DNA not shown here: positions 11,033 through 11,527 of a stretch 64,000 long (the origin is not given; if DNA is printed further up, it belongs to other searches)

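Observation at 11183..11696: Family of small peptides with a shared Nif11-like double-glycine leader and a conserved Trp at core position +3, with no maturation or export genes in view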

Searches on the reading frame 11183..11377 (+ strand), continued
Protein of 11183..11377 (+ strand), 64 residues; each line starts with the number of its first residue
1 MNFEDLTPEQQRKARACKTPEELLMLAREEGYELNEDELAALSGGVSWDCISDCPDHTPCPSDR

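Call 50: find_encoding_contigs(protein=P0287, flank=10000, max_places=2)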
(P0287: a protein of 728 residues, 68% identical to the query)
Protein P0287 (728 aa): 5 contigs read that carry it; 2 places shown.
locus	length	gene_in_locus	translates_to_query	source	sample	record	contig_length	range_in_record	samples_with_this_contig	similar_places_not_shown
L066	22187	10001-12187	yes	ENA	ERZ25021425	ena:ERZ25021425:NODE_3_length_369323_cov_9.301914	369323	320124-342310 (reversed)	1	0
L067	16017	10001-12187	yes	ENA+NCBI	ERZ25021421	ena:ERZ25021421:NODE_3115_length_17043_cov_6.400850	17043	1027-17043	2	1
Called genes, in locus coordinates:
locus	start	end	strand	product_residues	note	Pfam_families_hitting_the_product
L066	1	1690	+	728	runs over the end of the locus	PF03412:Peptidase_C39, PF00664:ABC_membrane, PF02463:SMC_N (faint), PF00005:ABC_tran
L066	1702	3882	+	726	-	PF02463:SMC_N (faint), PF00664:ABC_membrane (weak), PF00005:ABC_tran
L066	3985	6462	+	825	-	PF07694:5TM-5TMR_LYT, PF00672:HAMP (faint), PF07228:SpoIIE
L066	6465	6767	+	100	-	PF01740:STAS, PF13466:STAS_2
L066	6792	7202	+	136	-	PF13581:HATPase_c_2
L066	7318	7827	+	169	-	-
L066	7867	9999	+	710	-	PF03412:Peptidase_C39, PF00664:ABC_membrane, PF00005:ABC_tran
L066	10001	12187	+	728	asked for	PF00664:ABC_membrane, PF00005:ABC_tran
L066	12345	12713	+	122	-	PF02579:Nitro_FeMo-Co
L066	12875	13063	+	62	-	-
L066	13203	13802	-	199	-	PF12844:HTH_19, PF13560:HTH_31, PF01381:HTH_3, PF13443:HTH_26 (weak)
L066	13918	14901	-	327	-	-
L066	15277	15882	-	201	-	PF02525:Flavodoxin_2, PF03358:FMN_red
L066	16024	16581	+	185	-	PF00440:TetR_N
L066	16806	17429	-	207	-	PF00440:TetR_N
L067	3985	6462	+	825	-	PF07694:5TM-5TMR_LYT, PF00672:HAMP (faint), PF07228:SpoIIE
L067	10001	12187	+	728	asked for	PF00664:ABC_membrane, PF00005:ABC_tran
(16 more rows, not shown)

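Call 51: find_encoding_contigs(protein=P0263, flank=10000, max_places=2)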
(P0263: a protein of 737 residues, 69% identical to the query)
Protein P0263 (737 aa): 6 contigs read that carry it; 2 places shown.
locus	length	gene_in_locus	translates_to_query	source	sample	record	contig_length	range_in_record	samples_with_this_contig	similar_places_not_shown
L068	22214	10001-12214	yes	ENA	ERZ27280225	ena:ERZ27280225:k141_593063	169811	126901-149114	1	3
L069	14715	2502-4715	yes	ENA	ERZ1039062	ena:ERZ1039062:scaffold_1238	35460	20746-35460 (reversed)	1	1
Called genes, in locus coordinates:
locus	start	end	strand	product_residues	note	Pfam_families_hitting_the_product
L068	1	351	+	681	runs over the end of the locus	PF03235:GmrSD_N, PF07510:GmrSD_C, PF18755:RAMA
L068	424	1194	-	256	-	-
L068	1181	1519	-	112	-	-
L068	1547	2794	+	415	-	PF01926:MMR_HSR1 (weak), PF05128:DUF697 (weak)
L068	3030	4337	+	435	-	PF14262:Cthe_2159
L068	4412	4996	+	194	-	PF00293:NUDIX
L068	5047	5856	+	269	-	PF01427:Peptidase_M15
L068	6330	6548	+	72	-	-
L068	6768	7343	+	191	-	PF04542:Sigma70_r2, PF08281:Sigma70_r4_2, PF04545:Sigma70_r4 (weak), PF13384:HTH_23 (weak)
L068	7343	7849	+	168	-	-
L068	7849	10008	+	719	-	PF03412:Peptidase_C39, PF00664:ABC_membrane, PF00005:ABC_tran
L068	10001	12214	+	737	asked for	PF00664:ABC_membrane, PF00005:ABC_tran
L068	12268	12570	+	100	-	PF01740:STAS, PF13466:STAS_2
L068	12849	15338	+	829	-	PF07228:SpoIIE, PF13581:HATPase_c_2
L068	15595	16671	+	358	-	PF02557:VanY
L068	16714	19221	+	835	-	PF07694:5TM-5TMR_LYT, PF07228:SpoIIE, PF13581:HATPase_c_2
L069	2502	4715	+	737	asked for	PF00664:ABC_membrane, PF00005:ABC_tran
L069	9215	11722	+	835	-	PF07694:5TM-5TMR_LYT, PF07228:SpoIIE, PF13581:HATPase_c_2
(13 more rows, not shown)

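Call 63: search_protein_families(library=ncbifam, proteins=[L064:7867-9999:+, L064:6385-6603:+, L064:7322-7825:+, L064:6735-7322:+], max_evalue=0.01)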
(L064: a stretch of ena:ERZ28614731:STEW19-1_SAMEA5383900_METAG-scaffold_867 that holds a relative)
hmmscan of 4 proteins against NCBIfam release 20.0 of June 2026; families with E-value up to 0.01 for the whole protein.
L064:7867-9999:+ (710 aa): 188 families (the best 25 are shown)
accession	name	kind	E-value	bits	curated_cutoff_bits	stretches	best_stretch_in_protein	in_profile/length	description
TIGR03796.1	NHLM_micro_ABC1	equivalog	1.6e-278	925.7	853.3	1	1-708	6-710/710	NHLP family bacteriocin export ABC transporter peptidase/permease/ATPase subunit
TIGR01846.1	type_I_sec_HlyB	subfamily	4e-107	359.2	725.55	1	11-708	3-690/694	type I secretion system permease/ATPase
TIGR03797.1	NHLM_micro_ABC2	equivalog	3.7e-103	346.3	709.4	1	137-708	123-683/686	NHLP bacteriocin export ABC transporter permease/ATPase subunit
TIGR03375.1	type_I_sec_LssB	subfamily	3.5e-94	316.5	693.1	1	11-699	5-691/696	type I secretion system permease/ATPase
TIGR02203.1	MsbA_lipidA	equivalog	1.4e-88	297.8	602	1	165-707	30-566/572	lipid A export permease/ATP-binding protein MsbA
TIGR01193.1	bacteriocin_ABC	subfamily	1.7e-86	291.3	523.85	1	2-708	1-707/708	peptide cleavage/export ABC transporter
TIGR02204.1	MsbA_rel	hypoth_equivalog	1.9e-82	277.8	780.4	1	152-708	24-573/576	ABC transporter, permease/ATP-binding protein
TIGR00958.1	3a01208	subfamily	1.1e-81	275.1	874.6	1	175-707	186-711/711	antigen peptide transporter 2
NF045513.1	HepA_fam_ABC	equivalog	1.3e-77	261.7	725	1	194-703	99-602/610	heterocyst formation ABC transporter subunit HepA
NF008381.0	PRK11176.1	equivalog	1e-72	245.3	867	1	171-708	46-577/582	lipid A ABC transporter ATP-binding protein/permease MsbA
NF010178.0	PRK13657.1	equivalog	5.2e-70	236.5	733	1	190-709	56-569/588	glucan ABC transporter ATP-binding protein/ permease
TIGR01842.1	type_I_sec_PrtD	subfamily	6.5e-66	223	510.15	1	159-698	12-542/544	type I secretion system permease/ATPase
NF052233.1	CphA_assoc_ABC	equivalog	1.5e-65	222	880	1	159-708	197-741/766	cyanophycin metabolism-associated ABC transporter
NF008364.0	PRK11160.1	equivalog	1.4e-61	208.8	630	1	267-708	141-573/575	heme ABC transporter ATP-binding protein/permease CydC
NF008055.0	PRK10789.1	equivalog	1.1e-59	202.4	845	1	187-708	54-569/590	SmdA family multidrug ABC transporter permease/ATP-binding protein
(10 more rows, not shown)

L064:6385-6603:+ (72 aa): 0 families

L064:7322-7825:+ (167 aa): 1 family
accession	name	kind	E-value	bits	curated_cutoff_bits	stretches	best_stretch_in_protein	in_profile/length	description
TIGR03794.1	NHLM_micro_HlyD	equivalog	8.4e-12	44.7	156.2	1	16-80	1-65/421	NHLP bacteriocin system secretion protein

L064:6735-7322:+ (195 aa): 101 families (the best 25 are shown)
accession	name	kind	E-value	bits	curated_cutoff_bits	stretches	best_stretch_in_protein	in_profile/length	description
TIGR02937.1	sigma70-ECF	superfamily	1.9e-25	89.4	42.9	1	38-189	2-163/165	sigma-70 family RNA polymerase sigma factor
TIGR02989.1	Sig-70_gvs1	subfamily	3.1e-21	75.9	124.55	1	38-188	2-155/158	RNA polymerase sigma-70 factor, Rhodopirellula/Verrucomicrobium family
TIGR02983.1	SigE-fam_strep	subfamily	3.6e-21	75.7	141.55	1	35-192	4-159/162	SigE family RNA polymerase sigma factor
TIGR02952.1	Sig70_famx2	equivalog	1.1e-19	71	206.45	1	34-188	8-167/170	ECF subfamily RNA polymerase sigma factor, BldN family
NF007216.0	PRK09638.1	equivalog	2.6e-18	66.4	194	1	38-190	19-173/180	RNA polymerase sigma factor SigY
NF004113.0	PRK05602.1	equivalog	5.9e-17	62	208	1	48-191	56-201/211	RNA polymerase sigma factor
TIGR02985.1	Sig70_bacteroi1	subfamily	1.3e-16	61.2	126.4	1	38-189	2-160/162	RNA polymerase sigma-70 factor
NF007228.0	PRK09646.1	subfamily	4.3e-15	55.9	226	1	33-190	26-189/194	ECF RNA polymerase sigma factor SigK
NF009190.0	PRK12538.1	equivalog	1.4e-13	51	303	1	60-193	86-221/233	RNA polymerase sigma factor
NF009170.0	PRK12517.1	subfamily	4e-13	49.2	197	1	37-193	23-178/188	RNA polymerase sigma factor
NF009176.0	PRK12524.1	equivalog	8e-13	48.6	264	1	47-183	36-176/196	RNA polymerase sigma factor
NF007227.0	PRK09645.1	subfamily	8.4e-13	48.6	202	1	35-190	11-169/177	sigma-70 family RNA polymerase sigma factor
NF009189.0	PRK12537.1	equivalog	8.9e-13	48.1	261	1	39-190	25-180/182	RNA polymerase sigma factor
TIGR02959.1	SigZ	equivalog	9.6e-13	48.3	168.65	1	51-192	9-149/170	RNA polymerase sigma factor SigZ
NF008888.0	PRK11922.1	equivalog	1.1e-12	48.1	204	1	35-193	28-198/231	RNA polymerase sigma factor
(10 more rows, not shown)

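Call 68: find_related_loci(query=L022:8589-9947:+, collection=metagenome_contigs, flank=8000)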
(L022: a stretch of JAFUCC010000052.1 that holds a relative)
Query L022:8589-9947:+ (453 aa) in metagenome_contigs; peptide patterns used: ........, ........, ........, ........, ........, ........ (x = any residue, [..] = any of these).
591 stretches matched a pattern; 522 encode a relative of the query (tblastn E <= 1e-3); the best 80 are kept; 80 distinct loci.
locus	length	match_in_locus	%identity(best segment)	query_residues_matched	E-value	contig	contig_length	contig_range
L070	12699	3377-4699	83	10-450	0e+0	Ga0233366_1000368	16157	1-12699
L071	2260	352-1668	75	8-446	0e+0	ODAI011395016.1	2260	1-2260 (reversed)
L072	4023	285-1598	75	2-439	0e+0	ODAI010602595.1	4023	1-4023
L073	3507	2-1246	79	32-446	0e+0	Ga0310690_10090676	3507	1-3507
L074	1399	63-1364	74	10-443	0e+0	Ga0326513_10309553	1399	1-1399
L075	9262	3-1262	75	22-440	0e+0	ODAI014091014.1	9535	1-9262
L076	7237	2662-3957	77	10-441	0e+0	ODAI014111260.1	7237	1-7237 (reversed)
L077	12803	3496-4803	71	10-445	0e+0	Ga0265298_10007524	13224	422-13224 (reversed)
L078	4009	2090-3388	71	10-443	0e+0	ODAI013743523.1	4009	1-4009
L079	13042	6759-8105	69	1-448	0e+0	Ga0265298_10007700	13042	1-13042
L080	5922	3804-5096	71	10-440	0e+0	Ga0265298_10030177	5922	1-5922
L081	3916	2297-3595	70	9-441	0e+0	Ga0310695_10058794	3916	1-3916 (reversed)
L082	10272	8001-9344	69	1-448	0e+0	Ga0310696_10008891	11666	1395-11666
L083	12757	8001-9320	69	1-440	0e+0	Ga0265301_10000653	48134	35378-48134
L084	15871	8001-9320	69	1-440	0e+0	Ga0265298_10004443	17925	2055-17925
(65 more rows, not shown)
